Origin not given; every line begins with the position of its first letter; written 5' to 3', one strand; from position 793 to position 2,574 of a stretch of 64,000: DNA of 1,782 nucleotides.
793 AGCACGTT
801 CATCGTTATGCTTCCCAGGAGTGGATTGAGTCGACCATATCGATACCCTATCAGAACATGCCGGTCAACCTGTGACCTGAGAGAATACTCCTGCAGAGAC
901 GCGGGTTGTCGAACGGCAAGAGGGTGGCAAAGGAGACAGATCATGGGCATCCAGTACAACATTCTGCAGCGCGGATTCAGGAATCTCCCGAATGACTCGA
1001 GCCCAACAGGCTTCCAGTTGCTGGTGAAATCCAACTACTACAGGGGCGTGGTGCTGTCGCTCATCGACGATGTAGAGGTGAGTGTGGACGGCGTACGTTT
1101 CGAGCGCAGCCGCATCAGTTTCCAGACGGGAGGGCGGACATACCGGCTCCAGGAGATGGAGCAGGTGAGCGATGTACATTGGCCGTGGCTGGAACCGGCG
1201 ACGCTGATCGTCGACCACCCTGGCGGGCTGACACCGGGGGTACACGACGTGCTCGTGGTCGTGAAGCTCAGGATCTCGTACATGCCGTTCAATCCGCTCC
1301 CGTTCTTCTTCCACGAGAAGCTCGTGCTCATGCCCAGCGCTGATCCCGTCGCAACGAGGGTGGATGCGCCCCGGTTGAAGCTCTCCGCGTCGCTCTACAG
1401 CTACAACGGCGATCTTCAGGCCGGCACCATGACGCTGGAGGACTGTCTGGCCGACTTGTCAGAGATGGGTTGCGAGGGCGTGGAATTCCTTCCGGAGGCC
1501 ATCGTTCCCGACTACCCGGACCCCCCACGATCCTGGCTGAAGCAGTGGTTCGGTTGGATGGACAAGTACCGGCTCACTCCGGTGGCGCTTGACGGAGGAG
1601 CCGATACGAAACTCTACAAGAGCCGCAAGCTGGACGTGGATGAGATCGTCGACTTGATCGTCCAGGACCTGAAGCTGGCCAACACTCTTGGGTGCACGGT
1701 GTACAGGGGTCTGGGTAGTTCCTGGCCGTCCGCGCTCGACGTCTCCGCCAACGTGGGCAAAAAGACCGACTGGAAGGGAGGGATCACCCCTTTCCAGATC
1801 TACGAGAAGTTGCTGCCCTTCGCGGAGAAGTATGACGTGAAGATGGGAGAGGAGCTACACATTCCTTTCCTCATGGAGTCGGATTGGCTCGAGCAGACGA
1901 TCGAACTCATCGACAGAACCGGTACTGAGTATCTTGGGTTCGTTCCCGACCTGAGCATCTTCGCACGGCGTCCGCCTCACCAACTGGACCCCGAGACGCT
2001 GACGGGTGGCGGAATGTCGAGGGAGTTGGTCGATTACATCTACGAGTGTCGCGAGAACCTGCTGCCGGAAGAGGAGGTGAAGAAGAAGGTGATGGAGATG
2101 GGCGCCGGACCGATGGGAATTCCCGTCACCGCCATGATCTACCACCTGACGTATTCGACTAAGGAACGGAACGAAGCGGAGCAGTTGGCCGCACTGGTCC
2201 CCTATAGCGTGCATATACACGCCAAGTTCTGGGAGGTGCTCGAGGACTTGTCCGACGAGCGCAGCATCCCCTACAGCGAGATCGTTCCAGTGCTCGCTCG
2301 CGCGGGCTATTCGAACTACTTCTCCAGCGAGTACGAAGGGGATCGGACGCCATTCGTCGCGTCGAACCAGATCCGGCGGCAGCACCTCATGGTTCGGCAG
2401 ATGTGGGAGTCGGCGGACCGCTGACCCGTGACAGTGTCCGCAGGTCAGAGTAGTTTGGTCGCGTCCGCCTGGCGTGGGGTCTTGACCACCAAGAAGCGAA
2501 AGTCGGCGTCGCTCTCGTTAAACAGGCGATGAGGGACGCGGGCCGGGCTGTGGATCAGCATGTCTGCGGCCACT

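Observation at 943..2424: Single-polypeptide fusion of a DUF6379-like domain with a xylose-isomerase-like TIM barrel: possible fused C-glycoside deglycosidase (beta+alpha)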

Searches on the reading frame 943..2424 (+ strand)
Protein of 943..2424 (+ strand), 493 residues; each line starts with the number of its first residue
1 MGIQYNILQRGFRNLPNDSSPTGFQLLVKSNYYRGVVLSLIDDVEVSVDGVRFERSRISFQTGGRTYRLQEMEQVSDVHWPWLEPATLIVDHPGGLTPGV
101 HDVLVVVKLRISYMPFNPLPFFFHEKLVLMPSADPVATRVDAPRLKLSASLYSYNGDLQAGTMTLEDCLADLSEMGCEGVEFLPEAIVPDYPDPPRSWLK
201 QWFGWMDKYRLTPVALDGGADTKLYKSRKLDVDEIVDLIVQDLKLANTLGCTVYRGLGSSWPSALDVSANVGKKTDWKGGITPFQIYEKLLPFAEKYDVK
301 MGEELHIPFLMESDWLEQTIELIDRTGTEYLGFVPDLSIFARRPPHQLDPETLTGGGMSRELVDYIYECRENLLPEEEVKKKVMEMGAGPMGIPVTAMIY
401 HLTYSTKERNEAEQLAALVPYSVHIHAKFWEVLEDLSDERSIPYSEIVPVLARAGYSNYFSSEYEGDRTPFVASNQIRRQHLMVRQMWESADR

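Call 4: search_protein_families(library=pfam, proteins=[window:943-2424:+], max_evalue=0.01)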
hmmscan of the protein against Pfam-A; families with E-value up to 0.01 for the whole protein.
window:943-2424:+ (493 aa): 2 families
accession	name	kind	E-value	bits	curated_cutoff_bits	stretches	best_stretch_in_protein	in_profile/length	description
PF19906.4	CGDB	-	1.6e-33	115.3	27.6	1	5-113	4-112/112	C-glycoside deglycosidase beta subunit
PF01261.30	AP_endonuc_2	-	2.3e-11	44.3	31.1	1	170-337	2-159/249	Xylose isomerase-like TIM barrel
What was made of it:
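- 943..2424 (+): CDS of the fused β+α C-glycoside deglycosidase (493 aa plus stop). Pfam PF19906 plus PF01261 (call 4).
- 943..1335 (+): β-subunit (CGDB) domain, residues 1-131. It includes Y33-R34-G35, where Y33 corresponds to Tyr39β of PuCGD. Pfam residues 5-113 (call 4).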

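Call 5: search_protein_families(library=ncbifam, proteins=[window:943-2424:+], max_evalue=0.01)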
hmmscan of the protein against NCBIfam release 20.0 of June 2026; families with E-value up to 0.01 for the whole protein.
window:943-2424:+ (493 aa): 0 families

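Call 7: search_solved_structures(query=window:943-2421:+, max_evalue=0.01, show_alignments=4)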
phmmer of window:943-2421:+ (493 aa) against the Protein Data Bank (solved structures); distinct sequences matched with E-value up to 0.01: 15.
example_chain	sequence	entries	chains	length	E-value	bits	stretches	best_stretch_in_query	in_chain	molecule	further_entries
8qrz_A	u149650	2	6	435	1.1e-59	205.6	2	9-355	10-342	Sugar phosphate isomerase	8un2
8qvc_A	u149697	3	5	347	1.6e-52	182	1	142-483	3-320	Xylose isomerase-like TIM barrel domain-containing protein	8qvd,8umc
7xrf_A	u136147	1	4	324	3e-43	151.4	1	144-483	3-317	AP_endonuc_2 domain-containing protein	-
7bvr_A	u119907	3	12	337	3.1e-43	151.3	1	144-483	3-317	AP_endonuc_2 domain-containing protein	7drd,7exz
9m3a_A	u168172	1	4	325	7.6e-41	143.5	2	282-484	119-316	Xylose isomerase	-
7bvs_A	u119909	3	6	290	3e-36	128.3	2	146-341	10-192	Sugar phosphate isomerase/epimerase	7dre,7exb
9m3b_A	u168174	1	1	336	6.4e-31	110.7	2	282-483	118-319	P581a DgpC1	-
7dnm_A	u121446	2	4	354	3e-26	95.3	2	286-490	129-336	AP_endonuc_2 domain-containing protein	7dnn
7bvs_B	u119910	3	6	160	5.3e-18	68.1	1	9-115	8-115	DfgB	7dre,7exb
7bvr_B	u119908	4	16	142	7.5e-17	64.3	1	13-117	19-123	DgpB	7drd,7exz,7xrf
9m3a_B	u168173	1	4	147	7.4e-14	54.4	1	19-119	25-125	DUF6379 domain-containing protein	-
8qvc_B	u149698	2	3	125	4.2e-12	48.7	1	21-116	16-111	DUF6379 domain-containing protein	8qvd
8umc_B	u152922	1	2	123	4.3e-12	48.6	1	21-116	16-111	DUF6379 domain-containing protein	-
9m3b_B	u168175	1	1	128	8.8e-10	41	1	8-116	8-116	P581a DgpB1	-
7dnm_B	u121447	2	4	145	1.2e-08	37.2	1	19-122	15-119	AgCarC2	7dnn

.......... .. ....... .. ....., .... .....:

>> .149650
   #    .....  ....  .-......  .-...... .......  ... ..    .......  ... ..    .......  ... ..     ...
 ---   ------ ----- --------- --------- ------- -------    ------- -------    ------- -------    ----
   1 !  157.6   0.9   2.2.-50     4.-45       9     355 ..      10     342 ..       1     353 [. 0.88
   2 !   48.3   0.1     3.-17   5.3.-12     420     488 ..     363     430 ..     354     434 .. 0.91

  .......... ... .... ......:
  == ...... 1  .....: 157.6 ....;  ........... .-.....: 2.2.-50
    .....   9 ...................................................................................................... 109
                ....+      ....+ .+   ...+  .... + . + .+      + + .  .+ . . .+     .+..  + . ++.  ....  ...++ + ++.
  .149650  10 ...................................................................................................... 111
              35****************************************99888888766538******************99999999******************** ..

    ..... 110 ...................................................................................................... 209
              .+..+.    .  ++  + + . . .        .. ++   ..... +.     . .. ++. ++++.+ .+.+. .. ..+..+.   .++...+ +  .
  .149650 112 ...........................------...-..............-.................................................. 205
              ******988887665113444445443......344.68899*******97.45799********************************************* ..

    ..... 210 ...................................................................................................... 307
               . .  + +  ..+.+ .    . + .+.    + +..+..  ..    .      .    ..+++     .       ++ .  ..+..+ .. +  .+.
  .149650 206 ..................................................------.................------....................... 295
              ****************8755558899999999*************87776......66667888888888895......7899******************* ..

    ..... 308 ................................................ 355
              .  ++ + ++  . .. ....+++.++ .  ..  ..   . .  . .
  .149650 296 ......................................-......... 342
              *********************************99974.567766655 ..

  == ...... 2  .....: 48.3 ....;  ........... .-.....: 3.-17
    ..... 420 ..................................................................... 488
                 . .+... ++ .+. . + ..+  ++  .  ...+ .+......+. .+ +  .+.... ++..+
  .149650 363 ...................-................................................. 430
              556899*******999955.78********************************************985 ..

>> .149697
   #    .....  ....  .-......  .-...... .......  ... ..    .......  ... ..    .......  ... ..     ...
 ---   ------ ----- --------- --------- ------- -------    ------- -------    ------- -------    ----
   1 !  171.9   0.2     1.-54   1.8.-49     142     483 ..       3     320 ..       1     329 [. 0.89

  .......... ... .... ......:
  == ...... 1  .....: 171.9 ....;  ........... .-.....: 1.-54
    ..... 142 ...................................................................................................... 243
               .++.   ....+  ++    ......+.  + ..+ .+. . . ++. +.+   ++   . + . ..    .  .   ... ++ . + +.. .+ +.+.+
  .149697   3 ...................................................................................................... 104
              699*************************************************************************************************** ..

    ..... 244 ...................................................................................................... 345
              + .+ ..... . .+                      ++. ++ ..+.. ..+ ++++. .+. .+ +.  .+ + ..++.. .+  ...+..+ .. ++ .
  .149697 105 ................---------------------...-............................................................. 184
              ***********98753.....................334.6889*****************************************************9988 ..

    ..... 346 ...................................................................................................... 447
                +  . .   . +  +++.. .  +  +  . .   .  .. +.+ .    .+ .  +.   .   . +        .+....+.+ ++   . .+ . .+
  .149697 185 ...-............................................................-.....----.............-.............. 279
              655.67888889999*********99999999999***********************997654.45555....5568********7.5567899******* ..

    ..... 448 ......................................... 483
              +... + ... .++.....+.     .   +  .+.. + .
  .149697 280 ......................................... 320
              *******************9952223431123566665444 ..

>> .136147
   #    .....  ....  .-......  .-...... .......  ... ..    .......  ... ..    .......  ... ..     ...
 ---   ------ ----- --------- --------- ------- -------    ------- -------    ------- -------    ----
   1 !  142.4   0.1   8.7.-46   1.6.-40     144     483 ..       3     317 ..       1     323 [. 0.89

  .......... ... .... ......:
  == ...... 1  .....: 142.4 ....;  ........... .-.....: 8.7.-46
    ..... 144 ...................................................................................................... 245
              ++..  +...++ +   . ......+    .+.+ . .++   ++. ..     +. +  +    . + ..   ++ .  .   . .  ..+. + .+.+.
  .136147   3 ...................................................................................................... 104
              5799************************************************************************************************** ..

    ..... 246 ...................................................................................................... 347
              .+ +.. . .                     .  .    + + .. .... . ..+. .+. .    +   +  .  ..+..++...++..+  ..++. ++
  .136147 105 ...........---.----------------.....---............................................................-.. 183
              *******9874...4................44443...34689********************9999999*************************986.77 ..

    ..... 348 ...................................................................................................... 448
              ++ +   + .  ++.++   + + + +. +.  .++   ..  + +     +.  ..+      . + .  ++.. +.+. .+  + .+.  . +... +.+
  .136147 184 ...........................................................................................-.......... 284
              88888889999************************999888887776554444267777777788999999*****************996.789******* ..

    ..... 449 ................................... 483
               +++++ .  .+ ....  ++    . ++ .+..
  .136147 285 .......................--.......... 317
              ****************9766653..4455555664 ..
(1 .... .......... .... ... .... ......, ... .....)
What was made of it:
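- On C-glycoside deglycosidase (CGD; DgpBC / CarBC / DfgAB type): Sequence matches: 8qvc_A 1.6e-52, DgpC 3e-43, DfgA 3e-36, AgCarB2 3e-26 (call 7).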

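Call 8: find_homologous_proteins(query=window:943-2421:+)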
Query window:943-2421:+ (493 aa): 182 proteins with E <= 0.001 among 8000 candidates; the best 120 are listed.
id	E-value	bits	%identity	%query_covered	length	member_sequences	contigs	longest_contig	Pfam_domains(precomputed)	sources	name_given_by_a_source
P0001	0.0e+0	1027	89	100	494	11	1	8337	PF01261.31,PF19906.5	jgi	jgi:sugar phosphate isomerase/epimerase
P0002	2.1e-281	952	82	100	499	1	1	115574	PF01261.31,PF19906.5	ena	-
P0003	1.0e-276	936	81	99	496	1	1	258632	PF01261.31,PF19906.5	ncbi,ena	-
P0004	2.1e-272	922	80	100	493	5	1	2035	PF01261.31,PF19906.5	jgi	jgi:sugar phosphate isomerase/epimerase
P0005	4.1e-266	901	78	100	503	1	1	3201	PF01261.31,PF19906.5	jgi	jgi:sugar phosphate isomerase/epimerase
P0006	3.6e-265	898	77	99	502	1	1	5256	PF01261.31,PF19906.5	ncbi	-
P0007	7.7e-265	897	78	100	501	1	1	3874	PF01261.31,PF19906.5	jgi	jgi:sugar phosphate isomerase/epimerase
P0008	1.4e-263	893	76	100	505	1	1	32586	PF01261.31,PF19906.5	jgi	jgi:sugar phosphate isomerase/epimerase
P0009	5.1e-262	888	77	100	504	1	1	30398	PF01261.31,PF19906.5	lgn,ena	-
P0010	6.9e-250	848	73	100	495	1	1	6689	PF01261.31,PF19906.5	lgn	-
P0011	2.1e-249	846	72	100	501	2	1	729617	PF01261.31,PF19906.5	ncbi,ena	-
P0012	7.4e-248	841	72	100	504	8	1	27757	PF01261.31,PF19906.5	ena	-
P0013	3.8e-243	826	70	100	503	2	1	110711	PF01261.31,PF19906.5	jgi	jgi:sugar phosphate isomerase/epimerase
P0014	5.2e-239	812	91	77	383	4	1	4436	PF01261.31,PF19906.5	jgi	jgi:sugar phosphate isomerase/epimerase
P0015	4.8e-233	792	68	100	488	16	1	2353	PF01261.31,PF19906.5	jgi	jgi:sugar phosphate isomerase/epimerase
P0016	3.3e-231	786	69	99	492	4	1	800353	PF01261.31,PF19906.5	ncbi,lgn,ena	-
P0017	1.1e-228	778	67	100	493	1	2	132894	PF01261.31,PF19906.5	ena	-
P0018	5.6e-225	766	67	100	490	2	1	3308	PF01261.31,PF19906.5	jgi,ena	-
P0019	8.5e-225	765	67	100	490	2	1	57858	PF01261.31,PF19906.5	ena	-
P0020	1.9e-224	764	67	100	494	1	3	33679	PF01261.31,PF19906.5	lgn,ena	-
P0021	1.0e-223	762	66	99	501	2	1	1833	PF01261.31,PF19906.5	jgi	-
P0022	6.5e-223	759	67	100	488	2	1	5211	PF01261.31,PF19906.5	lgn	-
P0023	1.9e-220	751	65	100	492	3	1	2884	PF01261.31,PF19906.5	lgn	-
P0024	7.6e-215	732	64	100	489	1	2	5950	PF01261.31,PF19906.5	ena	-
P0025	1.6e-210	718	63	100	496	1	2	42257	PF01261.31,PF19906.5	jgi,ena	jgi:sugar phosphate isomerase/epimerase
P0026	1.4e-203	695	62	99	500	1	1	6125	PF01261.31,PF19906.5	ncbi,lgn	-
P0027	6.9e-188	643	82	67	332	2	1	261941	PF01261.31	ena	-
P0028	3.8e-164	565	81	60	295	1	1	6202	PF01261.31,PF19906.5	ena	-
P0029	4.0e-142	492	59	72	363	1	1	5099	PF01261.31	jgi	jgi:sugar phosphate isomerase/epimerase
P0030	2.1e-139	484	60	70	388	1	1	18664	PF01261.31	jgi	jgi:sugar phosphate isomerase/epimerase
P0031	4.0e-137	476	59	73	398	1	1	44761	PF01261.31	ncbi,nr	ncbi:MAG: TIM barrel protein [Gammaproteobacteria bacterium]|nr:TIM barrel protein [Gammaproteobacte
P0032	6.2e-134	465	58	71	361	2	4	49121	PF01261.31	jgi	jgi:sugar phosphate isomerase/epimerase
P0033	9.3e-133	462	56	72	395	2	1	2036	PF01261.31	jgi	jgi:sugar phosphate isomerase/epimerase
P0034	1.9e-132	461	56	72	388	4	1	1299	PF01261.31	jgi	jgi:sugar phosphate isomerase/epimerase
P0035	9.8e-132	458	56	73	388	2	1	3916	PF01261.31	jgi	-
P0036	1.3e-129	451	54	72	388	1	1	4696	PF01261.31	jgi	jgi:sugar phosphate isomerase/epimerase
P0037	3.9e-127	443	55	70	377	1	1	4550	PF01261.31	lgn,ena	-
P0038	4.8e-116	406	51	72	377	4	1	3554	PF01261.31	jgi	jgi:sugar phosphate isomerase/epimerase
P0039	5.1e-97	344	46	70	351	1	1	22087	PF01261.31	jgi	jgi:hypothetical protein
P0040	1.1e-87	313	43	72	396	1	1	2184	PF01261.31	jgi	jgi:sugar phosphate isomerase/epimerase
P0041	4.7e-87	311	44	71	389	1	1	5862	PF01261.31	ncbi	-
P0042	2.7e-83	298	44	70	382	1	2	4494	PF01261.31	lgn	-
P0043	3.8e-83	298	44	70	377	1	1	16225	PF01261.31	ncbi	-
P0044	5.2e-81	291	44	70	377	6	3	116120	PF01261.31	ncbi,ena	-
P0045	1.9e-79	286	41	71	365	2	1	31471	PF01261.31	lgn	-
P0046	1.5e-74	270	41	72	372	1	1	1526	PF01261.31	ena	-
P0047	1.2e-73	267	41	69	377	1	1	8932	PF01261.31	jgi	jgi:sugar phosphate isomerase/epimerase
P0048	6.0e-67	245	36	70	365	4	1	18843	PF01261.31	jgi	jgi:sugar phosphate isomerase/epimerase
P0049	6.4e-62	228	36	73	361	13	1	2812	PF01261.31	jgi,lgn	jgi:sugar phosphate isomerase/epimerase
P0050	9.3e-60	221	38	70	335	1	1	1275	PF01261.31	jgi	jgi:sugar phosphate isomerase/epimerase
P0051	3.0e-59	219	33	72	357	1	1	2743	PF01261.31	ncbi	-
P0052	5.4e-58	215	31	99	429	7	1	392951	PF01261.31,PF19906.5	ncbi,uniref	ncbi:C-glycoside deglycosidase beta subunit domain-containing protein [Micromonospora sp. DT81.3]|un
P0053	5.9e-58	215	35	70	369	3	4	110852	PF01261.31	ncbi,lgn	-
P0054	2.1e-57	213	36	70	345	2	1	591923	PF01261.31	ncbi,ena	-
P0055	4.3e-57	212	34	71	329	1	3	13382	PF01261.31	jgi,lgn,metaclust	jgi:sugar phosphate isomerase/epimerase|metaclust:\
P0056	4.9e-57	212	31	98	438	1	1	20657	PF01261.31,PF19906.5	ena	-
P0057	2.1e-56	210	32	99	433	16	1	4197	PF01261.31,PF19906.5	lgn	-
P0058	2.4e-56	210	35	70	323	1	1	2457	PF01261.31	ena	-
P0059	7.3e-56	208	36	70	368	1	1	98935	PF01261.31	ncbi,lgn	ncbi:MAG: TIM barrel protein [Steroidobacteraceae bacterium]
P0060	1.2e-54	204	35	70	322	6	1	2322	PF01261.31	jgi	jgi:sugar phosphate isomerase/epimerase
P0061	1.4e-54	204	34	71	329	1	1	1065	PF01261.31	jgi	jgi:sugar phosphate isomerase/epimerase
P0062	2.3e-54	203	34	70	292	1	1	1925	PF01261.31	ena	-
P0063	2.8e-54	203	36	70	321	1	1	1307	PF01261.31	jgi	jgi:sugar phosphate isomerase/epimerase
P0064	3.8e-54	202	34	70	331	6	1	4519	PF01261.31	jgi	jgi:sugar phosphate isomerase/epimerase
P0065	5.1e-54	202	34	70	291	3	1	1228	PF01261.31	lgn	-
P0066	7.1e-54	201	34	70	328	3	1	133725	PF01261.31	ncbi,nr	ncbi:MAG: TIM barrel protein [Bacteroidetes bacterium]|nr:TIM barrel protein [Bacteroidota bacterium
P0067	3.3e-53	199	36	70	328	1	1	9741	PF01261.31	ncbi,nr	ncbi:MAG TPA: TIM barrel protein [Anaerolineales bacterium]|nr:TIM barrel protein [Anaerolineales ba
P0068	2.6e-52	196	34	70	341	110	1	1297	PF01261.31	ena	-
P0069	2.7e-52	196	34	71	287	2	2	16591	PF01261.31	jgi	jgi:sugar phosphate isomerase/epimerase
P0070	3.5e-52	196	35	70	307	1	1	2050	PF01261.31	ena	-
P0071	1.2e-50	191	34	70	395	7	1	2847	PF01261.31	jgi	jgi:hypothetical protein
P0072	1.5e-50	190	36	70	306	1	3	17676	PF01261.31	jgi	jgi:sugar phosphate isomerase/epimerase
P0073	1.5e-50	190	36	70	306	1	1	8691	PF01261.31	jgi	-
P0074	2.0e-50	190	35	70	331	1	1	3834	PF01261.31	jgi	jgi:sugar phosphate isomerase/epimerase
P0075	6.8e-50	188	35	70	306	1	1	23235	PF01261.31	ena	-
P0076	8.0e-50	188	35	70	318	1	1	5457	PF01261.31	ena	-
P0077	8.5e-50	188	34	71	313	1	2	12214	PF01261.31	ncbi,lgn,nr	ncbi:MAG: TIM barrel protein [Thermoleophilia bacterium]|nr:sugar phosphate isomerase/epimerase [Gai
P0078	9.2e-50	188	34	70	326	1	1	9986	PF01261.31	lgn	-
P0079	9.6e-50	188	35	70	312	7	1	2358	PF01261.31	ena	-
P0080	1.2e-49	187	34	70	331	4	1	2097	PF01261.31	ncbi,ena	-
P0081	1.4e-49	187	34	70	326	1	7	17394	PF01261.31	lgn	-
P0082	1.6e-49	187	34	70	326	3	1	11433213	PF01261.31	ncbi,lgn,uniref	ncbi:sugar phosphate isomerase/epimerase [Actinoplanes sp. NBC_00393]|uniref:sugar phosphate isomera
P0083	2.5e-49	186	35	70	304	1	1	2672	PF01261.31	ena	-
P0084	2.6e-49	186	34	70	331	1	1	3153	PF01261.31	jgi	jgi:sugar phosphate isomerase/epimerase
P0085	2.6e-49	186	34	70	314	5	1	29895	PF01261.31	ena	-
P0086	3.3e-49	186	34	70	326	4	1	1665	PF01261.31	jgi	jgi:sugar phosphate isomerase/epimerase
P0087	3.8e-49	186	34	71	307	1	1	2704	PF01261.31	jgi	jgi:sugar phosphate isomerase/epimerase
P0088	4.9e-49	185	31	72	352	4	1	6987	PF01261.31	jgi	jgi:sugar phosphate isomerase/epimerase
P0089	8.5e-49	185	34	71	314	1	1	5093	PF01261.31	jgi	jgi:sugar phosphate isomerase/epimerase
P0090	9.2e-49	185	35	70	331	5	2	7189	PF01261.31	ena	-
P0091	9.5e-49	184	34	70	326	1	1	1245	PF01261.31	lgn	-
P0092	1.1e-48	184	35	70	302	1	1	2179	PF01261.31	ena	-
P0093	1.4e-48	184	34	72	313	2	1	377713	PF01261.31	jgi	jgi:sugar phosphate isomerase/epimerase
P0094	1.5e-48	184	33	70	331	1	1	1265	PF01261.31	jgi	jgi:sugar phosphate isomerase/epimerase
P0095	1.6e-48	184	34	70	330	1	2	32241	PF01261.31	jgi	jgi:sugar phosphate isomerase/epimerase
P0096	1.7e-48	184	33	70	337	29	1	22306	PF01261.31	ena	-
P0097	1.9e-48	183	34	70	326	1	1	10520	PF01261.31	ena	-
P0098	2.0e-48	183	33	70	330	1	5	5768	PF01261.31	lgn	-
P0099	2.0e-48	183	34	70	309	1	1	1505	PF01261.31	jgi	jgi:sugar phosphate isomerase/epimerase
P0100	2.1e-48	183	34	71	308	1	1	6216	PF01261.31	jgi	jgi:sugar phosphate isomerase/epimerase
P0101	2.3e-48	183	34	70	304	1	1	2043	PF01261.31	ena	-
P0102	3.2e-48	183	33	71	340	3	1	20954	PF01261.31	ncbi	-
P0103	3.5e-48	183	34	70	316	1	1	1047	PF01261.31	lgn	-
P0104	6.8e-48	182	35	70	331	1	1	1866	PF01261.31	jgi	jgi:sugar phosphate isomerase/epimerase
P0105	7.7e-48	181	34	70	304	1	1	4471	PF01261.31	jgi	-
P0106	8.3e-48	181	33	71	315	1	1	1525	PF01261.31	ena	-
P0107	9.2e-48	181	34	70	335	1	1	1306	PF01261.31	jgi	jgi:sugar phosphate isomerase/epimerase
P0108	1.2e-47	181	34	71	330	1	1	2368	PF01261.31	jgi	jgi:sugar phosphate isomerase/epimerase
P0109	1.5e-47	181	33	70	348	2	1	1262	PF01261.31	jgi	jgi:sugar phosphate isomerase/epimerase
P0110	1.8e-47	180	32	70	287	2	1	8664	PF01261.31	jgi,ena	-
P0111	1.8e-47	180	34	70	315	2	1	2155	PF01261.31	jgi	jgi:sugar phosphate isomerase/epimerase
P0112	1.9e-47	180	33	69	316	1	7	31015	PF01261.31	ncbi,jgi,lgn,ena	-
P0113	2.0e-47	180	33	70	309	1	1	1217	PF01261.31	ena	-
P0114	2.2e-47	180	33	70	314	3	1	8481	PF01261.31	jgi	jgi:sugar phosphate isomerase/epimerase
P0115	2.8e-47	180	34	70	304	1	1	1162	PF01261.31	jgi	jgi:sugar phosphate isomerase/epimerase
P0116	4.4e-47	179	33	70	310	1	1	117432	PF01261.31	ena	-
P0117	4.9e-47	179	33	69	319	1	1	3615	PF01261.31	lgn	-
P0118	5.7e-47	179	35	70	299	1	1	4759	PF01261.31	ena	-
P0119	7.3e-47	178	33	70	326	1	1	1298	PF01261.31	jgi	jgi:sugar phosphate isomerase/epimerase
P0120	1.0e-46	178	32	70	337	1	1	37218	PF01261.31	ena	-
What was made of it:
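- PF01261 is a broad superfamily and JGI annotates the homologues as 'sugar phosphate isomerase/epimerase' (call 8).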

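Call 10: find_encoding_contigs(protein=window:943-2421:+, flank=10000, max_places=6)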
Protein window:943-2421:+ (493 aa): no gene with exactly this product is on record in the collection.
